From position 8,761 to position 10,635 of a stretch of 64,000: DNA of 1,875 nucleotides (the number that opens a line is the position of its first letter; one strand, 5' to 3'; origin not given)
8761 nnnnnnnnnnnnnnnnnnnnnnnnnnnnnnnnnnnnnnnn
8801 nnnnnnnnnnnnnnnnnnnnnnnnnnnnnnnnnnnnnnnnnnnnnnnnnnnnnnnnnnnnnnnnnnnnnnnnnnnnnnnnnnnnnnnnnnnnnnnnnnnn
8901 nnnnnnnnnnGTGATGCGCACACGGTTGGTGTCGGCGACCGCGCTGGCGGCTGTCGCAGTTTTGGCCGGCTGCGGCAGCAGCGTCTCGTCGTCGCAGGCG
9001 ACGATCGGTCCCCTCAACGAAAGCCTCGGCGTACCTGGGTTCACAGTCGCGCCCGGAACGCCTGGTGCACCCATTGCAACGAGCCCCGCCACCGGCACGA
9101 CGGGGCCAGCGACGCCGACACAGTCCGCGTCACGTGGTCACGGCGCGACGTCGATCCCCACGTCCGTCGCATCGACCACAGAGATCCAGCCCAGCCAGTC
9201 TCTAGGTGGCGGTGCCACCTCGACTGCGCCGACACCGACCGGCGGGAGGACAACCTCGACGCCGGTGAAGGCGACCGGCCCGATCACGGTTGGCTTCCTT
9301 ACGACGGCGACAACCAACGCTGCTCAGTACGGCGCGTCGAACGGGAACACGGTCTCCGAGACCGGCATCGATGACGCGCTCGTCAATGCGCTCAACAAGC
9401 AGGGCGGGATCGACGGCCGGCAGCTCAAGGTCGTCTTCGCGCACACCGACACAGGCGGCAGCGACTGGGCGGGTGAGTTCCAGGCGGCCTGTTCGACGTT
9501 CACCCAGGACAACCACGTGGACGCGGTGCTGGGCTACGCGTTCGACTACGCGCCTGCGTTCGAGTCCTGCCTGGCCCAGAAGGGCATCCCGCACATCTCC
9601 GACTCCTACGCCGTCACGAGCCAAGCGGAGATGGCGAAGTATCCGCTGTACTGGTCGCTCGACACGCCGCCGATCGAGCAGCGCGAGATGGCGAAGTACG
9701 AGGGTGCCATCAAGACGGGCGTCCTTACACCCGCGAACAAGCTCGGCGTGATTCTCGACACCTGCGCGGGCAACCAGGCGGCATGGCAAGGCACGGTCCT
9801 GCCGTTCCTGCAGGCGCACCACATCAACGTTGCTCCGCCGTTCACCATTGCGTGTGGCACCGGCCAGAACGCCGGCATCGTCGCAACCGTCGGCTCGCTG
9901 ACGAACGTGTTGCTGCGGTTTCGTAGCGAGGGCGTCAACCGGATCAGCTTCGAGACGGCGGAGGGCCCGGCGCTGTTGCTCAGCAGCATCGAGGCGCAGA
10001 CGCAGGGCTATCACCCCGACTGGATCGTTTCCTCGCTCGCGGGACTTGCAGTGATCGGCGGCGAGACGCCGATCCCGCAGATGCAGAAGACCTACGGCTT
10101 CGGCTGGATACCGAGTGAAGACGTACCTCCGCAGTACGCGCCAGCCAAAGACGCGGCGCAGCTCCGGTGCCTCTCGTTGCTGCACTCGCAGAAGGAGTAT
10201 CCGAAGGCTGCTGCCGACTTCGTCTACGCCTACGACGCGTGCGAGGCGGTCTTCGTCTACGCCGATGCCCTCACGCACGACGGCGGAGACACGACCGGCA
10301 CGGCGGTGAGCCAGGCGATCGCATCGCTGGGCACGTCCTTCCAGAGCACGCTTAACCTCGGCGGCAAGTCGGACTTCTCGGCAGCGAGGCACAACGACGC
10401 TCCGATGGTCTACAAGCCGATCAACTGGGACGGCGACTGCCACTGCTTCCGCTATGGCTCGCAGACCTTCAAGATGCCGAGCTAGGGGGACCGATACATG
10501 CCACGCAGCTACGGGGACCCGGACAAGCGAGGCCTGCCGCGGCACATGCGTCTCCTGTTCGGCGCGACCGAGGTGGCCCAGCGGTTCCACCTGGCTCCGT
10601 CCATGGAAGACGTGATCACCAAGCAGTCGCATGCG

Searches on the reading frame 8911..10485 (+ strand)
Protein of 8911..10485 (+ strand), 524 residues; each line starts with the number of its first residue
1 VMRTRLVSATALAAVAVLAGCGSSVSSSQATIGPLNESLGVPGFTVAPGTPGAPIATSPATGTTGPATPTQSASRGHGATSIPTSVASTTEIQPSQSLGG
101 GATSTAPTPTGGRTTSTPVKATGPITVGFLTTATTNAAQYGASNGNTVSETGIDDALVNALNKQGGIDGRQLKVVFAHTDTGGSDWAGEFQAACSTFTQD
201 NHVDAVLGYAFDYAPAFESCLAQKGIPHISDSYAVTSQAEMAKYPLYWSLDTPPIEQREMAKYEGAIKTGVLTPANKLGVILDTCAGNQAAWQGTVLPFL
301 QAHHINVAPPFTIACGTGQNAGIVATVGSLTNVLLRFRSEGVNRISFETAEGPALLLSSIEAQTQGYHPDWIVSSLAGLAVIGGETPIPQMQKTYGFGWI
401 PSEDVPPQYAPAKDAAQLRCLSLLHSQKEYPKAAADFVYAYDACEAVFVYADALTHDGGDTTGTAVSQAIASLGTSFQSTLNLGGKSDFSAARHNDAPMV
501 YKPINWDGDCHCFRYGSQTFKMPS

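Call 8: search_protein_families(library=pfam, proteins=[window:8911-10485:+], max_evalue=0.001)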
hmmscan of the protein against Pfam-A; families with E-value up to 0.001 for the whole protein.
window:8911-10485:+ (524 aa): 0 families

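Call 14: search_solved_structures(query=window:8911-10485:+, max_evalue=1)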
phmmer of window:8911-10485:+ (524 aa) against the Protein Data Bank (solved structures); distinct sequences matched with E-value up to 1: 2.
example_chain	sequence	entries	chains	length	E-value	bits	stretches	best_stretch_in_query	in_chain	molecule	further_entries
3h5l_A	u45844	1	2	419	0.015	17.3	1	151-249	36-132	putative Branched-chain amino acid ABC transporter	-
4gnr_A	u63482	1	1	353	0.075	15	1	136-233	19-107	ABC transporter substrate-binding protein-branched chain amino acid transport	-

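Call 30: search_solved_structures(query=A2, max_evalue=1)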
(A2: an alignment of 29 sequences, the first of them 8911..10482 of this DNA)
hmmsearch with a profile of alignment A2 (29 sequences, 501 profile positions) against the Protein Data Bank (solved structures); distinct sequences matched with E-value up to 1: 17.
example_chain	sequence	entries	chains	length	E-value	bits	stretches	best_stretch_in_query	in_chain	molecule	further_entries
4gnr_A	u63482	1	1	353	2.7e-09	39.3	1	101-215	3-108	ABC transporter substrate-binding protein-branched chain amino acid transport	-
4q6w_A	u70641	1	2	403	3.5e-08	35.6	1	98-155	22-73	Putative leu/ile/val-binding protein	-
4mpt_A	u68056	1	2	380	1e-07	34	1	102-155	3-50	Putative leu/ile/val-binding protein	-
4n03_A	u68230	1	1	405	8.1e-07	31.1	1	82-158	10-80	ABC-type branched-chain amino acid transport systems periplasmic component-like protein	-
3h5l_A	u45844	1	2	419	2.1e-05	26.5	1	101-224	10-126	putative Branched-chain amino acid ABC transporter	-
4obb_A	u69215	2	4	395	2.9e-05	26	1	78-172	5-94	Amino acid/amide ABC transporter substrate-binding protein, HAAT family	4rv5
4nqr_A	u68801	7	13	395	2.9e-05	26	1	78-172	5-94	Amino acid/amide ABC transporter substrate-binding protein, HAAT family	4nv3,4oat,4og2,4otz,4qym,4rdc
8tg1_A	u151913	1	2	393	0.0041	18.9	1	94-164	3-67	Extracellular ligand-binding receptor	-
3hut_A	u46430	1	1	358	0.016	16.9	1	131-191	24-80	putative branched-chain amino acid ABC transporter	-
4n0q_A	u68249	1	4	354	0.06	15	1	101-159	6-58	Leu/Ile/Val-binding protein homolog 3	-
4mlc_A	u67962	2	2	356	0.083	14.6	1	136-189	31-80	Extracellular ligand-binding receptor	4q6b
3ip5_A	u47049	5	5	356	0.12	14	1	131-157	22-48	ABC transporter, substrate binding protein (Amino acid)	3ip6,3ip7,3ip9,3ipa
3ipc_A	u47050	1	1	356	0.13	13.9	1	131-157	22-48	ABC transporter, substrate binding protein (Amino acid)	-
8z0g_A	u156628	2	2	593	0.23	13.1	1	133-158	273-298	Leu/Ile/Val-binding protein,Leu/Ile/Val-binding protein,mNeonGreen | NeIle,Leu/Ile/Val-binding protein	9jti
1z15_A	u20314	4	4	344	0.23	13.1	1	135-158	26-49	Leu/Ile/Val-binding protein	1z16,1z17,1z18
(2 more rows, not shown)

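Call 33: search_protein_families(library=pfam, proteins=[window:8911-10485:+], max_evalue=5)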
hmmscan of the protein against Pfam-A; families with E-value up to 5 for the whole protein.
window:8911-10485:+ (524 aa): 2 families
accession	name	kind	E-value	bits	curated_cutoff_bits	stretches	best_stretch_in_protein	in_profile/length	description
PF13433.12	Peripla_BP_5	-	0.018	14.6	27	1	156-208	26-74/363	Periplasmic binding protein domain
PF13627.12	LptM_cons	-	4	7.9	27.3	0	11-22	4-15/23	LPS-assembly lipoprotein LptM, conserved region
